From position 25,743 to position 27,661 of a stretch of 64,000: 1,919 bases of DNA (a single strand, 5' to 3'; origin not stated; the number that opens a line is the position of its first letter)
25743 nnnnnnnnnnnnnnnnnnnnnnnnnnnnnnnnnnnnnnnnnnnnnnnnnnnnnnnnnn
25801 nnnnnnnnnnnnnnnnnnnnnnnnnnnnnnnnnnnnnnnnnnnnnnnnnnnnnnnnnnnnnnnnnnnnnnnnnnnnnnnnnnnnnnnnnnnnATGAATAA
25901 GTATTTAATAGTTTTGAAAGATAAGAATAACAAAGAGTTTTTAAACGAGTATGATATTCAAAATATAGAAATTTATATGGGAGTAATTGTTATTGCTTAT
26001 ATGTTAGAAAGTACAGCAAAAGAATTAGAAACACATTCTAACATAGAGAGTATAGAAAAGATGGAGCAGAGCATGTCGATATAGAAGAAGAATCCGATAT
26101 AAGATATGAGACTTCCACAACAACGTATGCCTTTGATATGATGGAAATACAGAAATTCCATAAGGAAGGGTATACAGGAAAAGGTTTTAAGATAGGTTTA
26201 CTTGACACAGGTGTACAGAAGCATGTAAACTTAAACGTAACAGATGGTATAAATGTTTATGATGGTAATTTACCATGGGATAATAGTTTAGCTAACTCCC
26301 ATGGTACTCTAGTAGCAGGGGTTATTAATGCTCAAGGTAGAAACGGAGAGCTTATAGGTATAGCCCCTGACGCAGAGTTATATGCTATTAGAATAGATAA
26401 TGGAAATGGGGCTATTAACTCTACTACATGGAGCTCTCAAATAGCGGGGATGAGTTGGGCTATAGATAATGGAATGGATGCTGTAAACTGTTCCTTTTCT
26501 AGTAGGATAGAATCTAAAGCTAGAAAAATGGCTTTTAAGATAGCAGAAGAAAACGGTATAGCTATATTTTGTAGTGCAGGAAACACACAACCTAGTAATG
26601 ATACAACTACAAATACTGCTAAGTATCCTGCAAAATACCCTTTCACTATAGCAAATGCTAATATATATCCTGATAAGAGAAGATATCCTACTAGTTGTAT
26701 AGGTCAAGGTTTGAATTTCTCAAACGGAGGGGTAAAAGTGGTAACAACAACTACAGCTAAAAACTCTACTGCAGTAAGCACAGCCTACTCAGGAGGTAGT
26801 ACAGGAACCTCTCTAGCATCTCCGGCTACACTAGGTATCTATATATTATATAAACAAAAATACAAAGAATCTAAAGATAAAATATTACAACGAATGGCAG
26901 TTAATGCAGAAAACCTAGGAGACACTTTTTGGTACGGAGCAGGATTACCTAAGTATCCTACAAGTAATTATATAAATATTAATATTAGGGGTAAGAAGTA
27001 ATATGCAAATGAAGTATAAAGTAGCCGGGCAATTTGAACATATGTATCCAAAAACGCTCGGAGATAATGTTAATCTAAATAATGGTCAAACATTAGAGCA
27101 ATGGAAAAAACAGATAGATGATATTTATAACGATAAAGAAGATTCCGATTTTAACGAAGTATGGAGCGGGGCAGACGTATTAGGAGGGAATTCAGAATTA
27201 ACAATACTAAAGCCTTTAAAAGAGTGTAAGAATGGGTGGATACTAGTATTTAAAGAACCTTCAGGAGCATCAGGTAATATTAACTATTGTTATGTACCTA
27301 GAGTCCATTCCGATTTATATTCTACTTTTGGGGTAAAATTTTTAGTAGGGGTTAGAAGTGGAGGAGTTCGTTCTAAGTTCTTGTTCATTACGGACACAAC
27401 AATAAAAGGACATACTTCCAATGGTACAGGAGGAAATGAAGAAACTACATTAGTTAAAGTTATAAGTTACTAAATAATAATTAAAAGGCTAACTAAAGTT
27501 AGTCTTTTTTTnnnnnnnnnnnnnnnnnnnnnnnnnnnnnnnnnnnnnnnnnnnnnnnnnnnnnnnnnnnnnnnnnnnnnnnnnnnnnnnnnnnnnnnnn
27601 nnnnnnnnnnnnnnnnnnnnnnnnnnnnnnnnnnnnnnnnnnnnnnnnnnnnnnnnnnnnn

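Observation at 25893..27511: Complete subtilisin-like (S8 + I9 propeptide) protease cassette embedded in the baseplate module, with a coupled 156-aa partner and its own terminator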

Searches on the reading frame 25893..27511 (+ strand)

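Call 21: search_dna_similar(query=L003:7697-8485:+, collection=phages, mode=protein, max_rows=60, rows=spread, max_evalue=1e-10)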
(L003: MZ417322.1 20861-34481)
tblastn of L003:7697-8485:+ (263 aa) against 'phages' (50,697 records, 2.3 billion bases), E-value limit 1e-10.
Records with a match: 746; places in all: 747; records where one place covers at least 80% of the query: 355.
Best place of each record, by identity: >=99% 11; 95-99% 214; 90-95% 9; 60-80% 51; <60% 461.
By first word of the organism name: Staphylococcus 339; Bacillus 244; Enterococcus 69; Listeria 54; Lactobacillus 24; Brochothrix 4; Mammaliicoccus 3; Lysinibacillus 2; Silviavirus 1; phage 1; and 5 more.
By host as written in the record: Staphylococcus aureus 112; - 68; Listeria monocytogenes 43; Staphylococcus sp. 27; Bacillus subtilis 26; Bacillus cereus 26; Staphylococcus carnosus TM300 22; Enterococcus faecalis 20; and 176 more.
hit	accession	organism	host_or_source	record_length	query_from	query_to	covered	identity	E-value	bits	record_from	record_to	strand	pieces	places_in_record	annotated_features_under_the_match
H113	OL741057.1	Staphylococcus phage vB_Sau_P68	Staphylococcus aureus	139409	1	263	100%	100.0%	9e-174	536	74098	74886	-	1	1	hypothetical protein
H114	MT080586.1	Staphylococcus phage vB_SauM_EW2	Staphylococcus carnosus TM300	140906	1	263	100%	98.9%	8e-172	531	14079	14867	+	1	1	record has no annotation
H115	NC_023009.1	Staphylococcus aureus bacteriophage Sb-1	Staphylococcus aureus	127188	1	263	100%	95.8%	4e-168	520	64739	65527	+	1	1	orf099: virion structural protein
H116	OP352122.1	Staphylococcus phage SAML-12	Staphylococcus aureus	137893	1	263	100%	95.8%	4e-168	520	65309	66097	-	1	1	hypothetical protein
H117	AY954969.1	Staphylococcus phage G1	-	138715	1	263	100%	95.8%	4e-168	520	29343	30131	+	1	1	ORF043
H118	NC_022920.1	Staphylococcus phage S25-3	isolated from the sewage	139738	1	263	100%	95.8%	4e-168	520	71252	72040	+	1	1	virion structural protein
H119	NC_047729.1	Staphylococcus phage IME-SA1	Staphylococcus aureus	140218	1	263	100%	95.8%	4e-168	520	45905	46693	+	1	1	hypothetical protein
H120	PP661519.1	Staphylococcus phage vB_SauM-SDQ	Staphylococcus sp. ATCC 43300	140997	1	263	100%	95.8%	4e-168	520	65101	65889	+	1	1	hypothetical protein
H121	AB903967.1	Staphylococcus phage phiSA12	Staphylococcus aureus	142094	1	263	100%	95.8%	4e-168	520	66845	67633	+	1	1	virion component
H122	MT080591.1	Staphylococcus phage vB_SauM_EW29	Staphylococcus carnosus TM300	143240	1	263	100%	95.8%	4e-168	520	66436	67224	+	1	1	record has no annotation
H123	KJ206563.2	Staphylococcus phage 812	Staphylococcus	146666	1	263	100%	95.8%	4e-168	520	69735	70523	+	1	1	tube initiator protein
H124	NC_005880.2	Staphylococcus phage K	Staphylococcus aureus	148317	1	263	100%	95.8%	4e-168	520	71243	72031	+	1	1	virion structural protein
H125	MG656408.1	Staphylococcus phage B1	phage cocktail ampoule purchased from ...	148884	1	263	100%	95.8%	4e-168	520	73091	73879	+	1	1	hypothetical protein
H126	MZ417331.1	Staphylococcus phage PG-2021_35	Staphylococcus xylosus M1997-2/10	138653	1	263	100%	95.4%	4e-168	520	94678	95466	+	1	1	record has no annotation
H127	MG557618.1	Staphylococcus phage HSA30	Staphylococcus aureus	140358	1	263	100%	95.4%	6e-168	520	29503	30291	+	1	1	hypothetical protein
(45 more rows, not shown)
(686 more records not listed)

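Call 22: get_annotated_region(hit=H123, flank=9000)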
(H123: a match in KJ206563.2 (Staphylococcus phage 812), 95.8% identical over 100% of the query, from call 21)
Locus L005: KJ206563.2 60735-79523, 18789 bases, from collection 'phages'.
description: Staphylococcus phage 812 isolate host-range mutant K1/420, complete genome.
organism: Staphylococcus phage 812 (NCBI taxid 307898)
taxonomy: Viruses; Duplodnaviria; Heunggongvirae; Uroviricota; Caudoviricetes; Herelleviridae; Twortvirinae; Kayvirus
host: Staphylococcus; source: natural mutant selected on Staphylococcus aureus strain NRL/Atb 420/06; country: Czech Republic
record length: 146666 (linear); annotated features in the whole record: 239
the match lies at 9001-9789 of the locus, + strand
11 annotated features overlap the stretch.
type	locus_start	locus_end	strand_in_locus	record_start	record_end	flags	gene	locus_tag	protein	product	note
CDS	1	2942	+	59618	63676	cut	-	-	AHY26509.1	tail tape measure protein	812K1_420_gp109; structural component of the tail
CDS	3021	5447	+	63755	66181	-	-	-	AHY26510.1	hub protein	812K1_420_gp110; structural component of the baseplate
CDS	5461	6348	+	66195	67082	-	-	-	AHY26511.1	weld protein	812K1_420_gp111; structural component of the baseplate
CDS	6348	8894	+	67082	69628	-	-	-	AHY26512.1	central spike protein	812K1_420_gp112; structural component of the baseplate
CDS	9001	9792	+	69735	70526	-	-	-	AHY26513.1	tube initiator protein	812K1_420_gp113; structural component of the baseplate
CDS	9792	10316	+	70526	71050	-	-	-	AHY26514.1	assembly protein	812K1_420_gp114; structural component of the baseplate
CDS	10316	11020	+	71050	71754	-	-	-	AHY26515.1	sheath initiator protein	812K1_420_gp115; structural component of the baseplate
CDS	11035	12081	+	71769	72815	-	-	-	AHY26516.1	wedge protein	812K1_420_gp116; structural component of the baseplate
CDS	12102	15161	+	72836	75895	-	-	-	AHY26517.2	arm scaffold protein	812K1_420_gp117; structural component of the baseplate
CDS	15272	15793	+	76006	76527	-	-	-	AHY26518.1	arm segment protein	812K1_420_gp118; structural component of the baseplate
CDS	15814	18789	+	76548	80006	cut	-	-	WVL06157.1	tripod protein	812K1_420_gp119; structural component of the baseplate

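Call 23: get_annotated_region(hit=H113, flank=9000)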
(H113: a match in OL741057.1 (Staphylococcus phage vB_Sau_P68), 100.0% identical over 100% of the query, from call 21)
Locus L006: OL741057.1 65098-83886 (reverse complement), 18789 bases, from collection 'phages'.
description: Staphylococcus phage vB_Sau_P68, complete genome.
organism: Staphylococcus phage vB_Sau_P68 (NCBI taxid 2911660)
taxonomy: Viruses; Duplodnaviria; Heunggongvirae; Uroviricota; Caudoviricetes; Herelleviridae; Twortvirinae
host: Staphylococcus aureus; source: -; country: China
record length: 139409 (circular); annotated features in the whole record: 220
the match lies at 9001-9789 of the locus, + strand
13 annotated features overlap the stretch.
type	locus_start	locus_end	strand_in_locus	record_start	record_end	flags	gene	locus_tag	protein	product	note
CDS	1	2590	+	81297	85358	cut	-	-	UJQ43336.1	tail tape measure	-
CDS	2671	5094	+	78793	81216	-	-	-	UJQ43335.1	secretory antigen SsaA-like protein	-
CDS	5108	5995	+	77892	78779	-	-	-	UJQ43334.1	hypothetical protein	label: protease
CDS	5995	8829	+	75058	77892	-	-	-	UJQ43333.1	glycerophosphoryl diester phosphodiesterase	-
CDS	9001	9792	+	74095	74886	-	-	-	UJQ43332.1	hypothetical protein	label: structural protein?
CDS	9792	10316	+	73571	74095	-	-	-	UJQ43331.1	hypothetical protein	label: hypothetical protein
CDS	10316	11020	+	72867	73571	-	-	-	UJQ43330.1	hypothetical protein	label: baseplate protein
CDS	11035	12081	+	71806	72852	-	-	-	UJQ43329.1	baseplate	-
CDS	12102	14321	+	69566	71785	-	-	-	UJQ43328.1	hypothetical protein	label: Phage tail morphogenetic protein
CDS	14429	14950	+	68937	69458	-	-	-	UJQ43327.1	hypothetical protein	label: structural protein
CDS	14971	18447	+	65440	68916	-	-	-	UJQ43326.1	virulence-associated protein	-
CDS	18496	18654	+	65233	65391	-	-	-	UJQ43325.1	hypothetical protein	label: hypothetical protein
CDS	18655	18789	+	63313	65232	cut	-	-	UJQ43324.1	hypothetical protein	-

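Call 34: search_protein_families(library=pfam, proteins=[L003:3104-5998:+, L005:6348-8891:+], max_evalue=0.01)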
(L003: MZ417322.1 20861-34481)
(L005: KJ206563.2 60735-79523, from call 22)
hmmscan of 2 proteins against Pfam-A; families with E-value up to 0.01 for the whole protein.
L003:3104-5998:+ (965 aa): 1 family
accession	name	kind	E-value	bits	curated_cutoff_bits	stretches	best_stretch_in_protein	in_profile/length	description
PF23067.1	MG280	-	0.00098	19.2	27.4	1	315-386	78-148/259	Uncharacterised protein MG280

L005:6348-8891:+ (848 aa): 4 families
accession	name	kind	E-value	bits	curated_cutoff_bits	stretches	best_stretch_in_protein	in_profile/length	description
PF03009.23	GDPD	-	1.1e-49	170.2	23.6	1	621-843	1-243/244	Glycerophosphoryl diester phosphodiesterase family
PF13653.12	GDPD_2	-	0.00013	22.8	27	1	815-843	2-30/30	Glycerophosphoryl diester phosphodiesterase family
PF00038.26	Filament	-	0.00013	22.2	40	1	332-486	125-277/313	Intermediate filament protein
PF00563.25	EAL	-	0.00076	19.3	31.3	1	795-836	186-227/236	EAL domain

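Call 47: find_homologous_proteins(query=L003:7113-7580:+, max_evalue=0.00001)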
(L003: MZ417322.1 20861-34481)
Query L003:7113-7580:+ (156 aa): 26 proteins with E <= 0.00001 among 38 candidates.
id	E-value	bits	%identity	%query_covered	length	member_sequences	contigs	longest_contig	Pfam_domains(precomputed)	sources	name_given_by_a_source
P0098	1.5e-101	355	100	100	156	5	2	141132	-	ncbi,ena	ncbi:tail fiber protein [Staphylococcus phage PG-2021_19]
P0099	2.7e-90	318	87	100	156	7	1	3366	-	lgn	-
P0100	3.9e-84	298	80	100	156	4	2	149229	-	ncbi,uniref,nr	ncbi:tail fiber protein [Staphylococcus phage phiSA_BS1]|uniref:Uncharacterized protein n=2 Tax=Baos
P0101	1.3e-75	271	72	100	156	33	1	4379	-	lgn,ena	-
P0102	2.4e-74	266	73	99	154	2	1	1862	-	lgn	-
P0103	1.4e-72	261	70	99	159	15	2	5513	-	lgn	-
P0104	7.6e-72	258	70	100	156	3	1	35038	-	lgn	-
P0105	1.0e-69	251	68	100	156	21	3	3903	-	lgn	-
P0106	4.6e-68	246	67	100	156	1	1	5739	-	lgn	-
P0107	1.6e-67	244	65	100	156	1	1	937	-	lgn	-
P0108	6.2e-58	213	61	100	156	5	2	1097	-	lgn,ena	-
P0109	6.2e-57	210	61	100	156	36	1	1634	-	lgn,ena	-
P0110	1.2e-56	209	61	100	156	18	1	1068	-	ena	-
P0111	4.0e-56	207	61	100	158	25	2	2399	-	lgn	-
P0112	9.0e-56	206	61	100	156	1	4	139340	-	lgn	-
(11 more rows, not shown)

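Call 82: search_solved_structures(query=L003:4304-5998:+, max_evalue=1)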
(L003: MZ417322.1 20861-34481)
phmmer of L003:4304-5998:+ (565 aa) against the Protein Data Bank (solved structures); distinct sequences matched with E-value up to 1: 2.
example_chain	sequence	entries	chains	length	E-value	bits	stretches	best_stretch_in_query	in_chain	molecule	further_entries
9m8o_P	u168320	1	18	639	6.2e-05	25.1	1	467-542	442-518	Gp18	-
6bx5_C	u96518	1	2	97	0.11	14.4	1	133-184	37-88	Monobody S12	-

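Call 83: search_protein_families(library=phrogs, proteins=[L003:3104-5998:+], max_evalue=0.001)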
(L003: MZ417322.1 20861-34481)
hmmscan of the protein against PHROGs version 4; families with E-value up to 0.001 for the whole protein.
L003:3104-5998:+ (965 aa): 8 families
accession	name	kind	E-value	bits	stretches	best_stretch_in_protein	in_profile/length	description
phrog_22693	-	other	0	1246.8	1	1-965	1-968/968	glycerophosphoryl diester phosphodiesterase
phrog_2204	-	other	7.6e-209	696.9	1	1-469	9-486/764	glycerophosphoryl diester phosphodiesterase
phrog_24418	-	other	3.2e-179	598.6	1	1-445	1-440/717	glycerophosphoryl diester phosphodiesterase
phrog_7994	-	other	7.1e-81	273.4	1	4-367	11-372/2175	glycerophosphoryl diester phosphodiesterase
phrog_2929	-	tail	4.2e-73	247.4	1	3-364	10-367/1939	tail fiber protein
phrog_7660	-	tail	1.9e-28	99.8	1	3-402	13-414/1656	tail fiber protein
phrog_4896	-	other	3.9e-21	76.8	1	212-400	1-189/291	glycerophosphoryl diester phosphodiesterase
phrog_14236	-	tail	6.8e-17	62.6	1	3-296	4-298/375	tail fiber protein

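Call 88: search_protein_families(library=pfam, proteins=[L006:5995-8826:+, L001:6094-8997:+, L004:3296-5998:+], max_evalue=0.001)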
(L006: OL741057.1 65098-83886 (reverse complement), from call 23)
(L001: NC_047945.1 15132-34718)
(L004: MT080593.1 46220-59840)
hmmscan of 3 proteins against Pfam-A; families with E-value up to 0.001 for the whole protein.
L006:5995-8826:+ (944 aa): 0 families

L001:6094-8997:+ (968 aa): 0 families

L004:3296-5998:+ (901 aa): 0 families

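Call 100: search_protein_families(library=ncbifam, proteins=[L003:3104-5998:+], max_evalue=0.01)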
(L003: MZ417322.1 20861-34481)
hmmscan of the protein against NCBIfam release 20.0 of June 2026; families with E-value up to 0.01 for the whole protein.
L003:3104-5998:+ (965 aa): 0 families

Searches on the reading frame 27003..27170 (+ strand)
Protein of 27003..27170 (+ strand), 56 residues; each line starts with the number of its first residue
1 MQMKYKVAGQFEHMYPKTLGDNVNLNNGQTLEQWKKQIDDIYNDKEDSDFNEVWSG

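Call 69: search_dna_similar(query=window:27003-27170:+, collection=phages, mode=protein, max_rows=60, max_evalue=1)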
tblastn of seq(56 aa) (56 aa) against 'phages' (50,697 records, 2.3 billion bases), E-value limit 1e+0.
Records with a match: 30; places in all: 30; records where one place covers at least 80% of the query: 11.
Best place of each record, by identity: >=99% 1; 95-99% 2; 80-90% 1; 60-80% 5; <60% 21.
By first word of the organism name: Klebsiella 18; Staphylococcus 11; Escherichia 1.
By host as written in the record: Klebsiella pneumoniae K23 7; Klebsiella pneumoniae 5; - 4; Staphylococcus carnosus TM300 2; Staphylococcus sp. ATCC 25923 2; Staphylococcus aureus ATCC 25923 2; Klebsiella pneumoniae M-9 2; Mammaliicoccus vitulinus C5817 1; and 5 more.
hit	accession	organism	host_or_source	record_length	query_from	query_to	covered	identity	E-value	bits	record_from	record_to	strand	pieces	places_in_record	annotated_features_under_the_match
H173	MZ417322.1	Staphylococcus phage PG-2021_19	Mammaliicoccus vitulinus C5817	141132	1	56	100%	100.0%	8e-32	119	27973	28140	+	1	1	record has no annotation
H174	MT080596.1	Staphylococcus phage vB_SauM_EW42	Staphylococcus carnosus TM300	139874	1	56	100%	98.2%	4e-31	117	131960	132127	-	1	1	record has no annotation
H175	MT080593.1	Staphylococcus phage vB_SauM_EW36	Staphylococcus carnosus TM300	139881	1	56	100%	98.2%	4e-31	117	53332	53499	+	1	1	record has no annotation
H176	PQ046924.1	Staphylococcus phage OPT-SC01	Staphylococcus xylosus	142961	1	56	100%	82.1%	1e-26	104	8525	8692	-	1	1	hypothetical protein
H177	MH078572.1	Staphylococcus phage phiSA_BS1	Staphylococcus sp. ATCC 25923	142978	1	56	100%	76.8%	2e-24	98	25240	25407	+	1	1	hypothetical protein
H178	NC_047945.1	Staphylococcus phage phiSA_BS1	Staphylococcus sp. ATCC 25923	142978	1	56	100%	76.8%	2e-24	98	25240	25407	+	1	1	tail fiber protein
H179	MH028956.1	Staphylococcus phage phiSA_BS2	Staphylococcus aureus ATCC 25923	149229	1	56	100%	76.8%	2e-24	98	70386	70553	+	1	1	hypothetical protein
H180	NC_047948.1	Staphylococcus phage phiSA_BS2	Staphylococcus aureus ATCC 25923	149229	1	56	100%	76.8%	2e-24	98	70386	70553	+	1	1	tail fiber protein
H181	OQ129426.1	Staphylococcus phage vB_SauM_JDF86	Staphylococcus aureus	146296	1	56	100%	76.8%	3e-24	98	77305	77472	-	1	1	hypothetical protein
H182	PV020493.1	Staphylococcus phage RSM-J51Sa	-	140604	10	56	84%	48.9%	1e-9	56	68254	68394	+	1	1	record has no annotation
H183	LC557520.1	Staphylococcus phage vB_SsapH-Golestan101-M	Staphylococcus saprophyticus 101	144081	10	56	84%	48.9%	2e-9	56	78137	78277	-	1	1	hypothetical protein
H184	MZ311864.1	Escherichia phage vB_EcoM_LNA4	Escherichia coli ST131 O25b:H4:K1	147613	1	44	79%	40.0%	8e-1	32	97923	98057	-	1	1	record has no annotation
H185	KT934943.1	Klebsiella phage vB_KpnM_KB57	Klebsiella pneumoniae M-9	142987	6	47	75%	38.1%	5e-2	35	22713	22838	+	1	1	hypothetical protein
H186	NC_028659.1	Klebsiella phage vB_KpnM_KB57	Klebsiella pneumoniae M-9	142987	6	47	75%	38.1%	5e-2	35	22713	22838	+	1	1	hypothetical protein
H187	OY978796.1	Klebsiella phage vB_Kpn_K45PH128C2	-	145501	6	47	75%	38.1%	5e-2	35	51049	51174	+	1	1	virion structural protein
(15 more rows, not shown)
